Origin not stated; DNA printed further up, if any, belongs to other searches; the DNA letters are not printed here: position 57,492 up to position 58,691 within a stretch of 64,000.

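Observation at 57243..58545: About 1.3-kb AT-rich (about 35% GC) single-gene islet encoding a GrpB-cytidine-deaminase fusion, with its own regulated promoter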

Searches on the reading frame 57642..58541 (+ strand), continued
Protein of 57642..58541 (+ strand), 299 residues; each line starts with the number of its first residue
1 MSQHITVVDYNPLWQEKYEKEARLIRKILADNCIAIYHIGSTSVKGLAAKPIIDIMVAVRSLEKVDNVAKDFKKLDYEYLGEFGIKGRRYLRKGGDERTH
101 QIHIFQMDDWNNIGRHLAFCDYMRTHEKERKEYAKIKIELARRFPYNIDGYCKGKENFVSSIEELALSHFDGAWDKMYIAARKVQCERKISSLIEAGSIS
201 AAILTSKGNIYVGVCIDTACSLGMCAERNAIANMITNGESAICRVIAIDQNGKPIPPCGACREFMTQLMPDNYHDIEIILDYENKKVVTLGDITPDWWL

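Call 42: search_protein_families(library=pfam, proteins=[P0209, P0233, P0228, P0292, P0295, P0214, P0277, P0273, P0208, P0180], max_evalue=0.001)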
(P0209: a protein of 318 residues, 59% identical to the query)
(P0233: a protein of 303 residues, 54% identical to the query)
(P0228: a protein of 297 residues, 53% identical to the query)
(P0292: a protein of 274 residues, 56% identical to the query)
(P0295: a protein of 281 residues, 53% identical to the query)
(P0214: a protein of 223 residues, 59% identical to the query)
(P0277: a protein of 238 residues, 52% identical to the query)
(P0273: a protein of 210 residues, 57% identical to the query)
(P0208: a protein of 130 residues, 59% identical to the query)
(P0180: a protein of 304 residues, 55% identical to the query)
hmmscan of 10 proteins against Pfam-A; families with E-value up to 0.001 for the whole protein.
P0209 (318 aa): 3 families
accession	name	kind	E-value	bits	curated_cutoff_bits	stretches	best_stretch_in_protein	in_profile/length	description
PF13302.13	Acetyltransf_3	-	2.8e-34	119.2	25.4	1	13-154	1-138/138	Acetyltransferase (GNAT) domain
PF00583.31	Acetyltransf_1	-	4.8e-11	43.4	20.7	1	58-153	26-116/116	Acetyltransferase (GNAT) family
PF00383.29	dCMP_cyt_deam_1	-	1.2e-07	32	25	1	214-286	23-93/102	Cytidine and deoxycytidylate deaminase zinc-binding region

P0233 (303 aa): 4 families
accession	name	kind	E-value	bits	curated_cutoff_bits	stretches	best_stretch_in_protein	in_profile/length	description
PF13302.13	Acetyltransf_3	-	1.5e-31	110.4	25.4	1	6-146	1-138/138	Acetyltransferase (GNAT) domain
PF00583.31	Acetyltransf_1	-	1.3e-11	45.2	20.7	1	40-145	17-116/116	Acetyltransferase (GNAT) family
PF00383.29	dCMP_cyt_deam_1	-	3.5e-07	30.5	25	1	191-274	16-96/102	Cytidine and deoxycytidylate deaminase zinc-binding region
PF13523.12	Acetyltransf_8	-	5.8e-05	23.2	27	1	15-150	4-142/145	Acetyltransferase (GNAT) domain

P0228 (297 aa): 5 families
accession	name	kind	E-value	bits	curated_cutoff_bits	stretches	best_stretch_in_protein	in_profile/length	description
PF13508.13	Acetyltransf_7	-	5.9e-12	46.2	27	1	63-136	3-83/84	Acetyltransferase (GNAT) domain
PF00583.31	Acetyltransf_1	-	9.5e-11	42.4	20.7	1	62-135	32-116/116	Acetyltransferase (GNAT) family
PF13673.13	Acetyltransf_10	-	1.3e-07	32.1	23.6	1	62-136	30-108/128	Acetyltransferase (GNAT) domain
PF00383.29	dCMP_cyt_deam_1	-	1.3e-07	31.9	25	1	188-261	22-93/102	Cytidine and deoxycytidylate deaminase zinc-binding region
PF08445.16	FR47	-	0.00037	20.9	22.1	0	82-138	21-80/86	FR47-like protein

P0292 (274 aa): 4 families
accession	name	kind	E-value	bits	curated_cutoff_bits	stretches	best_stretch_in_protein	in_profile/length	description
PF00583.31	Acetyltransf_1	-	2.1e-10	41.4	20.7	1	29-113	12-111/116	Acetyltransferase (GNAT) family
PF13508.13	Acetyltransf_7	-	8e-10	39.4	27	1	46-117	2-81/84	Acetyltransferase (GNAT) domain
PF13673.13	Acetyltransf_10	-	4e-08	33.7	23.6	1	38-117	20-106/128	Acetyltransferase (GNAT) domain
PF00383.29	dCMP_cyt_deam_1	-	9.7e-07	29.1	25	1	169-244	22-95/102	Cytidine and deoxycytidylate deaminase zinc-binding region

P0295 (281 aa): 8 families
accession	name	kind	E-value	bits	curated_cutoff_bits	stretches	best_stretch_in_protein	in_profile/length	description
PF00583.31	Acetyltransf_1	-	1.2e-21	77.6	20.7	1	12-125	2-116/116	Acetyltransferase (GNAT) family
PF13508.13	Acetyltransf_7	-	3.3e-16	59.9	27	1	46-126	4-83/84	Acetyltransferase (GNAT) domain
PF13673.13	Acetyltransf_10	-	9.7e-15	55.1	23.6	1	34-128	20-110/128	Acetyltransferase (GNAT) domain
PF08445.16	FR47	-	1e-07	32.2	22.1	1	69-128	22-80/86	FR47-like protein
PF00383.29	dCMP_cyt_deam_1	-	1.5e-06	28.5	25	1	178-249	25-94/102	Cytidine and deoxycytidylate deaminase zinc-binding region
PF13480.13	Acetyltransf_6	-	6.7e-06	26.7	22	1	48-107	75-134/143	Acetyltransferase (GNAT) domain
PF13527.13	Acetyltransf_9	-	1.7e-05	25.3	25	1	3-112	2-116/127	Acetyltransferase (GNAT) domain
PF14542.12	Acetyltransf_CG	-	2.9e-05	24.6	30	1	65-102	21-58/80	GCN5-related N-acetyl-transferase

P0214 (223 aa): 2 families
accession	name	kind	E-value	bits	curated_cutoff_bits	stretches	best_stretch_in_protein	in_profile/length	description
PF14131.11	DUF4298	-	7.6e-17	61.6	27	1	13-90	1-78/87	Domain of unknown function (DUF4298)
PF00383.29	dCMP_cyt_deam_1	-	1.1e-07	32.2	25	1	120-193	23-94/102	Cytidine and deoxycytidylate deaminase zinc-binding region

P0277 (238 aa): 3 families
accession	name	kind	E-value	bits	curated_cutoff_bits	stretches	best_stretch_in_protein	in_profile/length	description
PF13302.13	Acetyltransf_3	-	7.6e-19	69.2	25.4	1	2-74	66-138/138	Acetyltransferase (GNAT) domain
PF00383.29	dCMP_cyt_deam_1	-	7.6e-07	29.4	25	1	133-210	20-95/102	Cytidine and deoxycytidylate deaminase zinc-binding region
PF13523.12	Acetyltransf_8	-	0.00094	19.3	27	0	21-77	84-141/145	Acetyltransferase (GNAT) domain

P0273 (210 aa): 3 families
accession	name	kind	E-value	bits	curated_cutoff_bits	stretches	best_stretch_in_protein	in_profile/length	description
PF13302.13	Acetyltransf_3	-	6.8e-23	82.3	25.4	1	5-100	45-138/138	Acetyltransferase (GNAT) domain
PF00383.29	dCMP_cyt_deam_1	-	3e-08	33.9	25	1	106-180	22-94/102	Cytidine and deoxycytidylate deaminase zinc-binding region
PF00583.31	Acetyltransf_1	-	2e-07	31.7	20.7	1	14-99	33-116/116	Acetyltransferase (GNAT) family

P0208 (130 aa): 1 family
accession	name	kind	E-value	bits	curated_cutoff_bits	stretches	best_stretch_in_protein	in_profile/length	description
PF00383.29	dCMP_cyt_deam_1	-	5e-07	30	25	1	29-100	25-94/102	Cytidine and deoxycytidylate deaminase zinc-binding region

P0180 (304 aa): 2 families
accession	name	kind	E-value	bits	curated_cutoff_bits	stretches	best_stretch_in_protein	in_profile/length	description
PF04229.20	GrpB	-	2e-52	178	25.5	1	5-163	2-157/159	GrpB protein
PF00383.29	dCMP_cyt_deam_1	-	0.00024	21.4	25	1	197-268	24-93/102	Cytidine and deoxycytidylate deaminase zinc-binding region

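Call 43: search_protein_families(library=pfam, proteins=[P0185, P0186, P0190, P0192, P0194, P0197, P0191, P0193, P0201, P0181], max_evalue=0.001)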
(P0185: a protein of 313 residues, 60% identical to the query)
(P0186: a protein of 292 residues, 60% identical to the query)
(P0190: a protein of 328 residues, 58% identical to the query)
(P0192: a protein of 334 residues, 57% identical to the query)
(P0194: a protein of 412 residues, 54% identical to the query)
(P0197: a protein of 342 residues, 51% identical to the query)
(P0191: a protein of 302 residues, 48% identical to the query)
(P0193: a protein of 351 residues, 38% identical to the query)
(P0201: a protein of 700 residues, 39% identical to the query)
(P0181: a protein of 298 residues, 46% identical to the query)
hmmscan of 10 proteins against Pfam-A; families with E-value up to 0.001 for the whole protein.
P0185 (313 aa): 4 families
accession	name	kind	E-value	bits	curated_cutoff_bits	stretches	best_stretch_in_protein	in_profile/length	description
PF04229.20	GrpB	-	1.3e-48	165.6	25.5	1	5-163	2-157/159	GrpB protein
PF13508.13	Acetyltransf_7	-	5.6e-09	36.7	27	1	219-291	3-83/84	Acetyltransferase (GNAT) domain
PF00583.31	Acetyltransf_1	-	1.1e-08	35.8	20.7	1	184-290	3-116/116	Acetyltransferase (GNAT) family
PF13673.13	Acetyltransf_10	-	2.9e-08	34.2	23.6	1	217-294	29-111/128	Acetyltransferase (GNAT) domain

P0186 (292 aa): 1 family
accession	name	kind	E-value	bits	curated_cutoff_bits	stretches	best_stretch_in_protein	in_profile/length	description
PF04229.20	GrpB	-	2.2e-47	161.6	25.5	1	5-164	2-158/159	GrpB protein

P0190 (328 aa): 4 families
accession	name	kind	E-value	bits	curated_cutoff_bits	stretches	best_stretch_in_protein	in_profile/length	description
PF04229.20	GrpB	-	3.9e-51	173.8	25.5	1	5-163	2-157/159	GrpB protein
PF13673.13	Acetyltransf_10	-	7.3e-20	71.7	23.6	1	204-323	1-127/128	Acetyltransferase (GNAT) domain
PF00583.31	Acetyltransf_1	-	1e-09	39.1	20.7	1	208-287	8-98/116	Acetyltransferase (GNAT) family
PF13508.13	Acetyltransf_7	-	1.1e-08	35.7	27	1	232-303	3-83/84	Acetyltransferase (GNAT) domain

P0192 (334 aa): 1 family
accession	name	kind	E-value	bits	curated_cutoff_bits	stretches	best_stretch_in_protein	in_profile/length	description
PF04229.20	GrpB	-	2.5e-49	168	25.5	1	5-160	2-154/159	GrpB protein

P0194 (412 aa): 3 families
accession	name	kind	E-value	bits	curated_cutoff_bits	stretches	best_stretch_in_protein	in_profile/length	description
PF12746.13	GNAT_acetyltran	-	1.7e-85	287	26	1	179-409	3-243/243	GNAT acetyltransferase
PF04229.20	GrpB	-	3.1e-52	177.4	25.5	1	5-164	2-158/159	GrpB protein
PF00583.31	Acetyltransf_1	-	0.00027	21.6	20.7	1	316-400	27-116/116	Acetyltransferase (GNAT) family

P0197 (342 aa): 4 families
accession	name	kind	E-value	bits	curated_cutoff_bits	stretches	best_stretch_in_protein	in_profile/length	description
PF04229.20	GrpB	-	8.8e-44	149.9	25.5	1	5-164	2-158/159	GrpB protein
PF00583.31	Acetyltransf_1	-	4.7e-10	40.2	20.7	1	200-318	6-115/116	Acetyltransferase (GNAT) family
PF13508.13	Acetyltransf_7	-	1.7e-09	38.4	27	1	245-320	10-83/84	Acetyltransferase (GNAT) domain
PF13673.13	Acetyltransf_10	-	7.3e-05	23.2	23.6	1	245-322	38-110/128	Acetyltransferase (GNAT) domain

P0191 (302 aa): 1 family
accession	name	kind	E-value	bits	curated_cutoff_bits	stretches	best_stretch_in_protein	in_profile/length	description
PF04229.20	GrpB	-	1.1e-51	175.6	25.5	1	5-165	2-159/159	GrpB protein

P0193 (351 aa): 1 family
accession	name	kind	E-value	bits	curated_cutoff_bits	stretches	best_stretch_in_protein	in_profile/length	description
PF04229.20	GrpB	-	1.8e-96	321.1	25.5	2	182-340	2-156/159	GrpB protein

P0201 (700 aa): 5 families
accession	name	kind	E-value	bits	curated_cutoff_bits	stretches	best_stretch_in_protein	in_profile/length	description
PF04229.20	GrpB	-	5.9e-86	287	25.5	2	364-520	2-156/159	GrpB protein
PF03060.21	NMO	-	9.8e-84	282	28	1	4-343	3-329/331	Nitronate monooxygenase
PF01070.24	FMN_dh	-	6.5e-08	32.4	24.9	1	155-242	227-307/350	FMN-dependent dehydrogenase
PF00478.31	IMPDH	-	1.8e-07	30.9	25.6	1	203-247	202-246/345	IMP dehydrogenase / GMP reductase domain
PF01180.27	DHO_dh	-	0.00011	22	27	1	148-240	187-272/291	Dihydroorotate dehydrogenase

P0181 (298 aa): 2 families
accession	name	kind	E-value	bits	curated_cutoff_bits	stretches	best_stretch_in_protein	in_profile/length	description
PF04229.20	GrpB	-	7.1e-47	160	25.5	1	5-163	2-157/159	GrpB protein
PF00383.29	dCMP_cyt_deam_1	-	1.4e-05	25.3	25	1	195-271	20-94/102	Cytidine and deoxycytidylate deaminase zinc-binding region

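Call 58: predict_structure(alignment_id=A3)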
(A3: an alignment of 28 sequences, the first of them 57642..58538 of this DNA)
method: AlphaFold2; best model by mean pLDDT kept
length: 299 residues; sequences in the alignment: 28
mean_pLDDT: 82.6   pTM: 0.79
mean pLDDT of the five models: 82.6, 66.5, 66.3, 66.0, 64.2
residues with pLDDT >= 90: 100; 70-90: 147; 50-70: 41; < 50: 11
segments of 3 or more residues with pLDDT < 50: 1-4, 189-195
pLDDT, mean of each block of 10 residues (from residue 1): 51 81 90 86 64 85 94 91 89 77 92 87 86 82 68 79 87 90 72 59 95 72 79 93 92 86 91 93 86 80
secondary structure, 60 per line:
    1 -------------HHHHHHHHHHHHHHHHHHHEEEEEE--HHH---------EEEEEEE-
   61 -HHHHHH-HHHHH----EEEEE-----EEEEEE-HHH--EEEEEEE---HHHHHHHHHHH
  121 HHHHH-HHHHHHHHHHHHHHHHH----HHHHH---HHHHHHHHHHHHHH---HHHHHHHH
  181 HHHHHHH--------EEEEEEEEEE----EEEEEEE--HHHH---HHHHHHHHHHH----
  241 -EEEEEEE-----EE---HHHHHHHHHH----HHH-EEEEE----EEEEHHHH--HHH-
elements in order: H14-32 E33-38 E53-59 H62-67 H69-73 E78-82 E88-93 E100-106 H110-125 H127-143 H148-152 H156-169 H173-187 E196-205 E210-216 H219-222 H226-236 E242-248 H259-268 E277-281 E286-289 H290-293

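Call 61: fold_search(model_id=the predicted structure, library=pdb)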
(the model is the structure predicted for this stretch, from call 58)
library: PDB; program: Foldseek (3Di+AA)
matches with E <= 10: 633; with E <= 0.001: 70
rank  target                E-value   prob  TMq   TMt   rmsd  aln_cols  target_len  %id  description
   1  2nrk                  2.1e-16  1.00  0.51  0.90   1.8       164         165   48  Crystal structure of conserved protein GrpB from Enterococcus faecalis (released 2006-12-05)
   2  6n39                  6.5e-08  1.00  0.49  0.37   3.4       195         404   19  Crystal structure of an dephospho-CoA kinase CoaE from Mycobacterium paratuberculosis (released 2018-11-21)
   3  4f3w_D                7.3e-08  1.00  0.34  0.80   3.4       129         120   22  Crystal structure of cytidine deaminase Cdd from Mycobacterium marinum (released 2012-05-23)
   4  4f3w_B                1.2e-07  1.00  0.34  0.79   3.2       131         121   21  Crystal structure of cytidine deaminase Cdd from Mycobacterium marinum (released 2012-05-23)
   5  4wif_A                1.8e-07  1.00  0.34  0.80   3.1       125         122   22  Crystal structure of E47Q mutant cytidine deaminase from Mycobacterium tuberculosis (MtCDA E47Q) (released 2015-09-09)
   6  3ijf                  2.8e-07  1.00  0.34  0.78   3.3       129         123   23  Crystal structure of cytidine deaminase from Mycobacterium tuberculosis (released 2010-03-02)
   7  3r2n_A                3.8e-07  1.00  0.34  0.81   3.3       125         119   24  Crystal structure of cytidine deaminase from Mycobacterium leprae (released 2011-03-23)
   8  2z3g_D                5.1e-07  1.00  0.36  0.82   2.8       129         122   21  Crystal structure of blasticidin S deaminase (BSD) (released 2007-10-23)
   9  2z3h_D                5.1e-07  1.00  0.35  0.81   3.0       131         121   21  Crystal structure of blasticidin S deaminase (BSD) complexed with deaminohydroxy blasticidin S (released 2007-10-23)
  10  6kw6_A                5.8e-07  1.00  0.34  0.81   3.2       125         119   21  Crystal Structure of cytidine deaminase from Streptomyces noursei (released 2020-09-09)
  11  3r2n_D                7.8e-07  1.00  0.34  0.79   3.0       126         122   22  Crystal structure of cytidine deaminase from Mycobacterium leprae (released 2011-03-23)
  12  4wig_A                8.7e-07  1.00  0.35  0.78   3.1       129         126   23  Crystal structure of E47D mutant cytidine deaminase from Mycobacterium tuberculosis (MtCDA E47D) (released 2015-08-12)
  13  2z3h_A                9.3e-07  1.00  0.35  0.81   3.0       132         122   21  Crystal structure of blasticidin S deaminase (BSD) complexed with deaminohydroxy blasticidin S (released 2007-10-23)
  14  4wif_B                1.2e-06  1.00  0.34  0.78   3.3       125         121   22  Crystal structure of E47Q mutant cytidine deaminase from Mycobacterium tuberculosis (MtCDA E47Q) (released 2015-09-09)
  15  2z3j_C                1.2e-06  1.00  0.36  0.80   2.9       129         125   21  Crystal structure of blasticidin S deaminase (BSD) R90K mutant (released 2007-10-23)
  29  2d30_A                3.4e-06  1.00  0.33  0.74   3.7       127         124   26  Crystal Structure of Cytidine Deaminase Cdd-2 (BA4525) from Bacillus Anthracis at 2.40A Resolution (released 2006-09-19)
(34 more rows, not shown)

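Call 62: find_encoding_contigs(protein=P0010, flank=6000, max_places=4)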
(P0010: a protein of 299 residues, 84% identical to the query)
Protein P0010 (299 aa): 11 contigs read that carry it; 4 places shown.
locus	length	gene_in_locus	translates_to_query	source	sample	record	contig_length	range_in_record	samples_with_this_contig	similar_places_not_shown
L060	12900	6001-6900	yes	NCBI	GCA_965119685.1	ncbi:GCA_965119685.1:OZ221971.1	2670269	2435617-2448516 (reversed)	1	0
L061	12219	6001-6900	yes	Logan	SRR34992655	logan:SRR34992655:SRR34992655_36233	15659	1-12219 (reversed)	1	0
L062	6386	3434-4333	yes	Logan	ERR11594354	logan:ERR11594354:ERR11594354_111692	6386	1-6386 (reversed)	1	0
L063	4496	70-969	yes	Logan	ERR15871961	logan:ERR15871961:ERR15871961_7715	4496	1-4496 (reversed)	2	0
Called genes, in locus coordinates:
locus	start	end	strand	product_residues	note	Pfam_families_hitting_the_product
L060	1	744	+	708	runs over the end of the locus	PF17999:PulA_N1, PF02922:CBM_48, PF00128:Alpha-amylase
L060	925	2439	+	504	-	PF00478:IMPDH, PF03060:NMO (faint), PF00571:CBS (faint), PF01070:FMN_dh (weak)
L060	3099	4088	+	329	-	PF04392:ABC_sub_bind, PF13407:Peripla_BP_4 (weak)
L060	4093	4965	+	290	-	PF02653:BPD_transp_2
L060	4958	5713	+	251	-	PF03193:RsgA_GTPase (weak), PF00005:ABC_tran, PF02463:SMC_N (weak), PF13304:AAA_21 (faint)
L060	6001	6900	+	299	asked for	PF04229:GrpB, PF00383:dCMP_cyt_deam_1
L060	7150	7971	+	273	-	PF03413:PepSY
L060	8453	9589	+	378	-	PF00483:NTP_transferase, PF24894:Hexapep_GlmU, PF25084:LbH_EIF2B, PF25087:GMPPB_C (weak)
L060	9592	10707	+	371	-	PF00483:NTP_transferase, PF24894:Hexapep_GlmU, PF25084:LbH_EIF2B, PF25087:GMPPB_C (weak)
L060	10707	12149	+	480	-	PF08323:Glyco_transf_5, PF13439:Glyco_transf_4, PF00534:Glycos_transf_1, PF13692:Glyco_trans_1_4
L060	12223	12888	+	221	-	PF00561:Abhydrolase_1, PF12146:Hydrolase_4, PF12697:Abhydrolase_6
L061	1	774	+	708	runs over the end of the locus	PF17999:PulA_N1, PF02922:CBM_48, PF00128:Alpha-amylase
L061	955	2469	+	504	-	PF00478:IMPDH, PF03060:NMO (faint), PF00571:CBS (faint), PF01070:FMN_dh (weak)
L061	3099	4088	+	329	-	PF04392:ABC_sub_bind, PF13407:Peripla_BP_4 (weak)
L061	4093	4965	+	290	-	PF02653:BPD_transp_2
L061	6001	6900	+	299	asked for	PF04229:GrpB, PF00383:dCMP_cyt_deam_1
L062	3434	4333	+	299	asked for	PF04229:GrpB, PF00383:dCMP_cyt_deam_1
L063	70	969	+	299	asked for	PF04229:GrpB, PF00383:dCMP_cyt_deam_1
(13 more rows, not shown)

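Call 63: find_encoding_contigs(protein=P0108, flank=6000, max_places=4)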
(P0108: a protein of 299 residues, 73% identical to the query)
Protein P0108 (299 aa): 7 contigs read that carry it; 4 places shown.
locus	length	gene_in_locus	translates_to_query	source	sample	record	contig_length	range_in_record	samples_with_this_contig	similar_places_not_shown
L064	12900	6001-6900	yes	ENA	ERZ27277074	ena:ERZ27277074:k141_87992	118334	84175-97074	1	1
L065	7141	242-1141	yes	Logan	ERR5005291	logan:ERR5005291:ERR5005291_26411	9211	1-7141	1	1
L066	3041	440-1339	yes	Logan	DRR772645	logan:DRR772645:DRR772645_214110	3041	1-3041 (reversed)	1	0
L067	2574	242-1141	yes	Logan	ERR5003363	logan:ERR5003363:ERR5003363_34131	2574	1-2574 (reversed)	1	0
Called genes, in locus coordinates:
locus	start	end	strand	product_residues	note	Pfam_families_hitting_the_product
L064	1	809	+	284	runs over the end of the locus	PF18075:FtsX_ECD, PF02687:FtsX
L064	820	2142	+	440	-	-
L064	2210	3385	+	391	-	PF00595:PDZ (weak), PF13180:PDZ_2, PF17820:PDZ_6, PF03572:Peptidase_S41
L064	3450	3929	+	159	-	PF03449:GreA_GreB_N, PF01272:GreA_GreB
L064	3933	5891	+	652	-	PF01336:tRNA_anti-codon, PF00152:tRNA-synt_2, PF01409:tRNA-synt_2d (faint), PF01588:tRNA_bind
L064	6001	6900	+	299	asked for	PF04229:GrpB, PF00383:dCMP_cyt_deam_1 (weak)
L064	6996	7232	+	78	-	-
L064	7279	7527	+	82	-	-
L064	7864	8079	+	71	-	PF13783:DUF4177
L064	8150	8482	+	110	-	PF12675:DUF3795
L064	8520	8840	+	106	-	PF04993:TfoX_N (weak)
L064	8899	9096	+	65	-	-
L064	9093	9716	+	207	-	PF00302:CAT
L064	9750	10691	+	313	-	PF13354:Beta-lactamase2, PF00768:Peptidase_S11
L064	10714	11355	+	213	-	PF00561:Abhydrolase_1, PF12697:Abhydrolase_6, PF20408:Abhydrolase_11 (faint), PF12146:Hydrolase_4 (weak), PF03096:Ndr (faint)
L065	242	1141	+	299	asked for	PF04229:GrpB, PF00383:dCMP_cyt_deam_1 (weak)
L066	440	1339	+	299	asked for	PF04229:GrpB, PF00383:dCMP_cyt_deam_1 (weak)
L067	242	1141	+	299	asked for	PF04229:GrpB, PF00383:dCMP_cyt_deam_1 (weak)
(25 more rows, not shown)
